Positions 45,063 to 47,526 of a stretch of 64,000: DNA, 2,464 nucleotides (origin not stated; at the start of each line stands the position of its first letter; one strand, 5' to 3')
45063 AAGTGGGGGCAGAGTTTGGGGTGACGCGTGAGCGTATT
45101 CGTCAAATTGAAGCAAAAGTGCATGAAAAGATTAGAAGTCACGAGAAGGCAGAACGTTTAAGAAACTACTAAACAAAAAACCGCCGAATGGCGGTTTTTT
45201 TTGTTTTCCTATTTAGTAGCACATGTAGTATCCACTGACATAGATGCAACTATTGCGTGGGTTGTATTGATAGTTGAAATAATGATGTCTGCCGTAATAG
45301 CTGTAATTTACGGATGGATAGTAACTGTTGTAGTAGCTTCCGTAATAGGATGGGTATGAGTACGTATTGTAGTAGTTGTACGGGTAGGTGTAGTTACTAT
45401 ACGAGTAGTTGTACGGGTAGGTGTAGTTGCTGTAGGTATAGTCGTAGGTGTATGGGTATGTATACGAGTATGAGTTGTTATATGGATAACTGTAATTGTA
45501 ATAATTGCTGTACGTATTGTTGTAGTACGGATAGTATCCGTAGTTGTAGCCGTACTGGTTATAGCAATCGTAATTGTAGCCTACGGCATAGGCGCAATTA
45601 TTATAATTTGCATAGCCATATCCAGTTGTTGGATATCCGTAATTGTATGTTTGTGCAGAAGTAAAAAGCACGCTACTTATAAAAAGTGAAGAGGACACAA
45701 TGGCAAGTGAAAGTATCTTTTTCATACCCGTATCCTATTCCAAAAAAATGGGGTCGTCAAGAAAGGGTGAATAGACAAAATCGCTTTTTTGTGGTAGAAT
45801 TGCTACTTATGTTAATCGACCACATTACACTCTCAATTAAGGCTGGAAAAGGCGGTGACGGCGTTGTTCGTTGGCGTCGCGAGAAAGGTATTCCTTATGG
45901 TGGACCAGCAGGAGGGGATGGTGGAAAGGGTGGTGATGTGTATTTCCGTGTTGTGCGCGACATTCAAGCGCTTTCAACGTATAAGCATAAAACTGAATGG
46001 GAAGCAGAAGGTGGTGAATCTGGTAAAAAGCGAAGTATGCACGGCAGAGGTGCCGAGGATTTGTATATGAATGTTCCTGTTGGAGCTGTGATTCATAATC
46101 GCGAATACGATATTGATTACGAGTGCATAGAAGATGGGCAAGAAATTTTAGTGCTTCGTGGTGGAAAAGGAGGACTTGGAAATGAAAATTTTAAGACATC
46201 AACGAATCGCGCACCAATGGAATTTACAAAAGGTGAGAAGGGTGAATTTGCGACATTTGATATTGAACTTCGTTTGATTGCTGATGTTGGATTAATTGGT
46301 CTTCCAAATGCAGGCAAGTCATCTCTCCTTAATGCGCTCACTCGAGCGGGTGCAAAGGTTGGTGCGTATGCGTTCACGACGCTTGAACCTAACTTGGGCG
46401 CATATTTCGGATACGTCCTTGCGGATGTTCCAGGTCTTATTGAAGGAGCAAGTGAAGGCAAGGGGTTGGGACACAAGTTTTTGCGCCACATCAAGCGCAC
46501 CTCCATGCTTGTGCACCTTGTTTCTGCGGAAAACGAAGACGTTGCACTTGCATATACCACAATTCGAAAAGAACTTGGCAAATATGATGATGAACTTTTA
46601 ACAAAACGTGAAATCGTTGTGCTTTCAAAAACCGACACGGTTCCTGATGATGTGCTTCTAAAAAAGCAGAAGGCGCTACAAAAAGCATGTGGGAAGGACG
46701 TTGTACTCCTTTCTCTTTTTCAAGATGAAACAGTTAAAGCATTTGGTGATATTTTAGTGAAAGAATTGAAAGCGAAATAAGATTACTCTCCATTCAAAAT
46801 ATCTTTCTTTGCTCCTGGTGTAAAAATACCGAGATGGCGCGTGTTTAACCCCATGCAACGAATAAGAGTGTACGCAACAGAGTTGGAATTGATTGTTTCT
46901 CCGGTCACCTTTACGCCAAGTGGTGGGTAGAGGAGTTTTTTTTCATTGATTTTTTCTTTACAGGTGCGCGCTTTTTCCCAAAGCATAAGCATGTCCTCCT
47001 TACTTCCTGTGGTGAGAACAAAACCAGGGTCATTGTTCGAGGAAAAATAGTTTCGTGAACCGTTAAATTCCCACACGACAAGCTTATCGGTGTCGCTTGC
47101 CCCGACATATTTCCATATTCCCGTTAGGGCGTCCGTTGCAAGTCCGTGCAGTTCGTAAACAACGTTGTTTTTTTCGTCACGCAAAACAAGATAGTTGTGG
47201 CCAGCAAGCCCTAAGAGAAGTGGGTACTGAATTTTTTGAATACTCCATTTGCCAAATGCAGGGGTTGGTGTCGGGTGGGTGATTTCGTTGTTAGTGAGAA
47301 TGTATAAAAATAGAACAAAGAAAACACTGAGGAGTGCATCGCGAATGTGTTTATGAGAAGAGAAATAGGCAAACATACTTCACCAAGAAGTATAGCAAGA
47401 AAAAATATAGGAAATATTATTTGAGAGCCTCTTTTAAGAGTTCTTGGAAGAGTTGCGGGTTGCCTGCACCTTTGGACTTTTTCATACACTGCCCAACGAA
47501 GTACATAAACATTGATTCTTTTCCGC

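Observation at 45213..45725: Secreted low-complexity protein with about 35% tyrosine (YNY/YTYPY repeats)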

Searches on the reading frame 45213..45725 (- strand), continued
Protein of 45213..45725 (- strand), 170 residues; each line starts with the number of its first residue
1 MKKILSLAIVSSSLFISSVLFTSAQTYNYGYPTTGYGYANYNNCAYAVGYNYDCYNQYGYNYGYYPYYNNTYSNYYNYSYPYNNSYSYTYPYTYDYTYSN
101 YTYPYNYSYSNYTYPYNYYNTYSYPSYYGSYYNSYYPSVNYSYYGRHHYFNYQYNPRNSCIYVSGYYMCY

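Call 50: search_solved_structures(query=A3, max_evalue=1)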
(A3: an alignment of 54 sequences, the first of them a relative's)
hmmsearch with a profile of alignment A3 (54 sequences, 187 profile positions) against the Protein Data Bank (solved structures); distinct sequences matched with E-value up to 1: 5.
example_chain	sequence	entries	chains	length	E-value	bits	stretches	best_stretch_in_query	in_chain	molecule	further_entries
7pnb_A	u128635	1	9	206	0.28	14.7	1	6-138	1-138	Sulfolobus acidocaldarius 0406 filament.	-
8z8l_B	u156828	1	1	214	0.3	14.6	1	87-165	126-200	Interleukin-4 receptor subunit alpha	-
6wgl_C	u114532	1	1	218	0.31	14.6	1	87-165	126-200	Interleukin-4 receptor subunit alpha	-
8k4q_A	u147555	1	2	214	0.32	14.5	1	87-176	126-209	Interleukin-4 receptor subunit alpha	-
1iar_B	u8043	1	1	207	0.89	13.1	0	87-164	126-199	PROTEIN (INTERLEUKIN-4 RECEPTOR ALPHA CHAIN)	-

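Call 53: find_related_loci(query=A4, collection=metagenome_contigs, flank=4000)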
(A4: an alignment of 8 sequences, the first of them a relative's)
Query A4 (157 aa) in metagenome_contigs; peptide patterns used: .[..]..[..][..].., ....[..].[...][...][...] (x = any residue, [..] = any of these).
87 stretches matched a pattern; 10 encode a relative of the query (tblastn E <= 1e-3); 10 distinct loci.
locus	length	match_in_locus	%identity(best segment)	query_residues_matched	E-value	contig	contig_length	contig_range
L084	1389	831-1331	43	1-157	5e-28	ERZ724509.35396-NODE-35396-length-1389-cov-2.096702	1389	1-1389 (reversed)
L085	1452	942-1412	54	1-157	4e-23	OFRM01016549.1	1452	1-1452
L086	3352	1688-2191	40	1-157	1e-22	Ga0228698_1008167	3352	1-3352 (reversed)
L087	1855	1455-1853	47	1-127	2e-20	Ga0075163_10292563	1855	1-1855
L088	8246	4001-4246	49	43-120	2e-12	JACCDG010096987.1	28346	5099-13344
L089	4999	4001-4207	56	65-120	5e-12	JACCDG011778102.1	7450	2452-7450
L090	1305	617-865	45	43-151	3e-11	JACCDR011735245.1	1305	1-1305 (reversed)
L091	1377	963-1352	44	63-156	8e-11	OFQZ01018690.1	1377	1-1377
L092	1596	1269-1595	39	63-135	1e-7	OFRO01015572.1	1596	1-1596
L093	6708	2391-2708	33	64-122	4e-6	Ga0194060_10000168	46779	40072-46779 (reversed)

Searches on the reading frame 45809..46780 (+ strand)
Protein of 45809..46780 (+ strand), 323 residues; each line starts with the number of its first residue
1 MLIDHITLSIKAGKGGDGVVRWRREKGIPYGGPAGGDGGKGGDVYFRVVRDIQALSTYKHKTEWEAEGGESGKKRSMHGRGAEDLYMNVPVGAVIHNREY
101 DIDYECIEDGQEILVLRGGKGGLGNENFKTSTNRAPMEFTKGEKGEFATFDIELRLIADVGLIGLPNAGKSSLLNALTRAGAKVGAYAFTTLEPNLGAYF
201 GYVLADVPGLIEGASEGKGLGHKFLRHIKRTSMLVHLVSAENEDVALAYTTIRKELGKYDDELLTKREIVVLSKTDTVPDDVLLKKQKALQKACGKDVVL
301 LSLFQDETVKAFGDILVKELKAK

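Call 13: find_related_loci(query=window:45809-46780:+, collection=genome_contigs, flank=4000)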
Query window:45809-46780:+ (323 aa) in genome_contigs; peptide patterns used: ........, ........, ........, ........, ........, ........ (x = any residue, [..] = any of these).
599 stretches matched a pattern (row limit reached: there are more); 434 encode a relative of the query (tblastn E <= 1e-3); the best 80 are kept; 80 distinct loci.
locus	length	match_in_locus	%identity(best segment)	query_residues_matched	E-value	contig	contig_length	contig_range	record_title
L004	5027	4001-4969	81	1-322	5e-167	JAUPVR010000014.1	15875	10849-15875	MAG: Patescibacteria group bacterium isolate erpe_2018_sw_33hr_WHONDRS-SW48-000096_A_bin.20 scaffold_486, whole genome s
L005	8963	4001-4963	80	1-321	6e-163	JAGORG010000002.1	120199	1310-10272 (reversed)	MAG: Candidatus Paceibacterota bacterium isolate Gw_Eff_bin_248 Gw_Eff_165_length_120199_cov_13.088305, whole genome sho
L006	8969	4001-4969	80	1-323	2e-160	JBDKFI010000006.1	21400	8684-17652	MAG: Candidatus Parcubacteria bacterium isolate farmington_2019_sw_WHONDRS-S19S_0053_A_bin.33 scaffold_0000665, whole ge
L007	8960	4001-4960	79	1-321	4e-158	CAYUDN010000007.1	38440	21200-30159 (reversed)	MAG TPA_asm: uncultured Candidatus Saccharibacteria bacterium isolate SRP278252_co1_764 genome assembly, contig: NODE_15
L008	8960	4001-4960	78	1-321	4e-155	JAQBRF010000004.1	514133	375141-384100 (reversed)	MAG: Candidatus Nomurabacteria bacterium isolate RYN_392 scaffold_4587669, whole genome shotgun sequence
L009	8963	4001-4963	77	1-322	2e-154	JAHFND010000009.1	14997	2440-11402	MAG: bacterium isolate nzgw472 NODE_3868_length_14998_cov_3.623042, whole genome shotgun sequence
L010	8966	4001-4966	76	1-323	4e-154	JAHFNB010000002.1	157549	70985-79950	MAG: bacterium isolate nzgw470 NODE_72_length_157550_cov_29.706401, whole genome shotgun sequence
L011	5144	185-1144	77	1-320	3e-153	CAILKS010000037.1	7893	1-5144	uncultured bacterium isolate Ja_bin-4026 genome assembly, contig: bin-4026:37/84, whole genome shotgun sequence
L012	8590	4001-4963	77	1-321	2e-152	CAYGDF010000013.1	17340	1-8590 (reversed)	MAG TPA_asm: uncultured Candidatus Saccharibacteria bacterium isolate ERP113451_co1_291 genome assembly, contig: NODE_38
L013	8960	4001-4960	75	1-321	5e-152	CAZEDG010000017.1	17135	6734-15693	MAG TPA_asm: uncultured Candidatus Saccharibacteria bacterium isolate SRP278252_co2_772 genome assembly, contig: NODE_69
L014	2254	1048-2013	75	1-322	2e-162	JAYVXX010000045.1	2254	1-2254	MAG: Candidatus Paceibacterota bacterium isolate GL85_DN_metabinner_41_sub GL85_DN_metabinner_41_sub_44, whole genome sh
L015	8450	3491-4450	75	1-320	2e-151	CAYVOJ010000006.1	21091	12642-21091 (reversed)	MAG TPA_asm: uncultured Candidatus Saccharibacteria bacterium isolate binchicken_co128_51 genome assembly, contig: NODE_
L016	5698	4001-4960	76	1-320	4e-151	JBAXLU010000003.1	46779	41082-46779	MAG: Candidatus Nomurabacteria bacterium isolate ELA435 MAG435_3, whole genome shotgun sequence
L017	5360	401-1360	76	1-320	2e-151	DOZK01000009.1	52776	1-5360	MAG TPA_asm: Candidatus Nomurabacteria bacterium isolate UBA11704 contig_2092, whole genome shotgun sequence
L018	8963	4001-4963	75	1-321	1e-148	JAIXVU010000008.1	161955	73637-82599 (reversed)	MAG: bacterium isolate D1_MAG_00076 pond_D1_MAG_00076_000000000007, whole genome shotgun sequence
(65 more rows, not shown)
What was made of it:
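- The family's MAGs come from oxic fresh and ground waters, judging by the record titles in call 13.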

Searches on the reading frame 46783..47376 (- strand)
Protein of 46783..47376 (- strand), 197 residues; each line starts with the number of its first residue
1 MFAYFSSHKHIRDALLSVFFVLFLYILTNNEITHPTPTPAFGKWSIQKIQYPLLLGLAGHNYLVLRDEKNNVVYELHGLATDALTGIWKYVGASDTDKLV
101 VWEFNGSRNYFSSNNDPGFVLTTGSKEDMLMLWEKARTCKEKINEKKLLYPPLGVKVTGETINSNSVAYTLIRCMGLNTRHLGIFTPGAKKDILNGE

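Call 45: search_protein_families(library=pfam, proteins=[window:46783-47376:-], max_evalue=0.01)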
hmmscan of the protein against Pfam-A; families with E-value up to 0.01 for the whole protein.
window:46783-47376:- (197 aa): 1 family
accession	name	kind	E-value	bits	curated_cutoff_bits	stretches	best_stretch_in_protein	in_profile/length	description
PF00340.25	IL1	-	0.0089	16.1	25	0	92-145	61-116/119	Interleukin-1 / 18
